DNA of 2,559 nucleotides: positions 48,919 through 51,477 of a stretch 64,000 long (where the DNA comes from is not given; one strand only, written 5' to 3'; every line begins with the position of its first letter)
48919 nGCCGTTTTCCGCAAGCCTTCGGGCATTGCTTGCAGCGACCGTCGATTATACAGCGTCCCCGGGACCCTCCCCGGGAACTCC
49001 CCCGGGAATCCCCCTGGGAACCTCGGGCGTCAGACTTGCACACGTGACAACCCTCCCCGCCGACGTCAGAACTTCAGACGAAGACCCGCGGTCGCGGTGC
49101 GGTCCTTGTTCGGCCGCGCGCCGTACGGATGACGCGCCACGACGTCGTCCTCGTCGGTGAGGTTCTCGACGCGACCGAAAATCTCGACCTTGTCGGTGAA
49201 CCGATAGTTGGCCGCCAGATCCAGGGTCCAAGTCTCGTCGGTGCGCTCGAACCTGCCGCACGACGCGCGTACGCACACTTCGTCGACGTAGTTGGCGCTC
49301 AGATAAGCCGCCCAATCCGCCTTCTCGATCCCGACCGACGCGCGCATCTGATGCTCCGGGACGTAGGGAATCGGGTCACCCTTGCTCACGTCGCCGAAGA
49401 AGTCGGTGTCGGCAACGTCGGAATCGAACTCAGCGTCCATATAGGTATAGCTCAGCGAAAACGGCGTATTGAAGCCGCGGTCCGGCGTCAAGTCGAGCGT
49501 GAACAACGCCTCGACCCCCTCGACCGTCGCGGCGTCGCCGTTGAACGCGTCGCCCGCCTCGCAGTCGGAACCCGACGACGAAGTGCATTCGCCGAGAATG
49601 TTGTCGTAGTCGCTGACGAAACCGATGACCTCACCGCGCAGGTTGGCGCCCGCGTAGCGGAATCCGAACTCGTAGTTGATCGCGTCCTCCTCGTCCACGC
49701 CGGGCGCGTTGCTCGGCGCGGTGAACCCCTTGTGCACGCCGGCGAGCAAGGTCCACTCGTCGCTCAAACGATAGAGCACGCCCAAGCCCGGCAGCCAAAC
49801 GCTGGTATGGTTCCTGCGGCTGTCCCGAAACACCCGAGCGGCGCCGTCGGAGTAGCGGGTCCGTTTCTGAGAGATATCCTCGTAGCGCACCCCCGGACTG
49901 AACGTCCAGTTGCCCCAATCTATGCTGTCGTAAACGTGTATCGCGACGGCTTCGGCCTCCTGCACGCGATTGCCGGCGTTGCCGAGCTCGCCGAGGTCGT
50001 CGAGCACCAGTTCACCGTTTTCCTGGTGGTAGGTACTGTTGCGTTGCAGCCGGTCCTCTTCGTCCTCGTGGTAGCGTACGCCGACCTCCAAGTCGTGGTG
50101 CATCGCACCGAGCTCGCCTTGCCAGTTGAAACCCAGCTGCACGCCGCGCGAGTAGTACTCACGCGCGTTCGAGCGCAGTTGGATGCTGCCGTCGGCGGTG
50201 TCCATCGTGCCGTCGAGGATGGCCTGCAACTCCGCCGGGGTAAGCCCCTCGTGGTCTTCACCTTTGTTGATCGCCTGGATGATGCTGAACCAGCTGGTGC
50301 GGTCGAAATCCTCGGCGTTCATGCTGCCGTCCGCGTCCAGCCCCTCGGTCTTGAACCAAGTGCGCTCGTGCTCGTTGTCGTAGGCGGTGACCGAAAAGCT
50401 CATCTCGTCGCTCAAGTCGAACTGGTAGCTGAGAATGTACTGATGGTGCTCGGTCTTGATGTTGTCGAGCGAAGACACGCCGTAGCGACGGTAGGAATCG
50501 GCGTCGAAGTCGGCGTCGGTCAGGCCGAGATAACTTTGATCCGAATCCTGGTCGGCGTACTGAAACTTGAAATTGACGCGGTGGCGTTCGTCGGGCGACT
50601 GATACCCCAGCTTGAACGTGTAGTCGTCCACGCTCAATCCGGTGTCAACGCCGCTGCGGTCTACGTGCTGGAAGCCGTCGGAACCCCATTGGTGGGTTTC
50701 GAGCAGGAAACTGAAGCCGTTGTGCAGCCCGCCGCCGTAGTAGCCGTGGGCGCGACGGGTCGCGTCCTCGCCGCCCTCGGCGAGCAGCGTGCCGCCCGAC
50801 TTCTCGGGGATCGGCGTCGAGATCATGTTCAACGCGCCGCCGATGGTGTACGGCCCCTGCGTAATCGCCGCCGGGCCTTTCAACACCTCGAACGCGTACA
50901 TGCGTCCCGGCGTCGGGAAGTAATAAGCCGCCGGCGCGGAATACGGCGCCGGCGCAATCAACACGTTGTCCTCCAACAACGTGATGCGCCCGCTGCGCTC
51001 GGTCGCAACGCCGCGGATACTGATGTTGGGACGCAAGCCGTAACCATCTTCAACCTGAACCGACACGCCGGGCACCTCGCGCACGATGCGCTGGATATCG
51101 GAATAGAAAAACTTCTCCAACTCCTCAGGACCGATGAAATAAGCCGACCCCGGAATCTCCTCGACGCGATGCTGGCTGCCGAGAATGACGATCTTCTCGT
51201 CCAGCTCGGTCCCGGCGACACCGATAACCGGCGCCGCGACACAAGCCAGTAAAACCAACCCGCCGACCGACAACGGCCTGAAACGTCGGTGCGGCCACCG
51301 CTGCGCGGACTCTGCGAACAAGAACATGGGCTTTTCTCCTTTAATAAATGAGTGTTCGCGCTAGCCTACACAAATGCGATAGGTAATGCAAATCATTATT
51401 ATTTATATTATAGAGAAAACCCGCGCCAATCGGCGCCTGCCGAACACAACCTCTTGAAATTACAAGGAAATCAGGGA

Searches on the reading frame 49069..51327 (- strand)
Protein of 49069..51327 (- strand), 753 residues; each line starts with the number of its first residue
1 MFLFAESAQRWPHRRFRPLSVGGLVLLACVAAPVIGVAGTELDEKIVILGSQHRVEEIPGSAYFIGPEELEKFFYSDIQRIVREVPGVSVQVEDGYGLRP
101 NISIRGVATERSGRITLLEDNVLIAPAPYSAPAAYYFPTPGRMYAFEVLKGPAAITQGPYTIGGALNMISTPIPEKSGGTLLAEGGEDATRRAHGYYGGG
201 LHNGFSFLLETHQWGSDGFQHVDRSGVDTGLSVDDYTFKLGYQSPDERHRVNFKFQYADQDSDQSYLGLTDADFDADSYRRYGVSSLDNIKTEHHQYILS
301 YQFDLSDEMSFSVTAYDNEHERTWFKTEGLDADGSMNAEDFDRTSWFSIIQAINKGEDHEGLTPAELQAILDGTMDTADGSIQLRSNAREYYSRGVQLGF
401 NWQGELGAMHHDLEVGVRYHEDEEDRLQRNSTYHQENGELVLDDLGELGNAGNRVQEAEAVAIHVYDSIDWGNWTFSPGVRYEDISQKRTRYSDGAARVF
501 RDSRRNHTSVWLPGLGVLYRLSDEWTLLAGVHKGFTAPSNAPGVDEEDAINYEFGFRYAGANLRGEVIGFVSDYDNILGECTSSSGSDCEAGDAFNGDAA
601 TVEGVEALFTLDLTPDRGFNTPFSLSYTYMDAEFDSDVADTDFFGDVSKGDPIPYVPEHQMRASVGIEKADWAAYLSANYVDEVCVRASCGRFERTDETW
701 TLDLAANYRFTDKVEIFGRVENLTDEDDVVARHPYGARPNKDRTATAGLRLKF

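Call 48: search_protein_families(library=pfam, proteins=[window:49069-51327:-])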
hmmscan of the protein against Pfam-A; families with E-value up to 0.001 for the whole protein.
window:49069-51327:- (753 aa): 3 families
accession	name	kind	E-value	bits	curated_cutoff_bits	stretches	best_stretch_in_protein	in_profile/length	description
PF00593.30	TonB_dep_Rec_b-barrel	-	9.5e-43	148.1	27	1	241-723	7-436/436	TonB dependent receptor-like, beta-barrel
PF07715.20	Plug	-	1.4e-12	48.5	23.9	1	55-165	2-107/107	TonB-dependent Receptor Plug Domain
PF07642.17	BBP2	-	0.00055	19.7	26.2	0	670-742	217-287/339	Putative beta-barrel porin-2, OmpL-like. bbp2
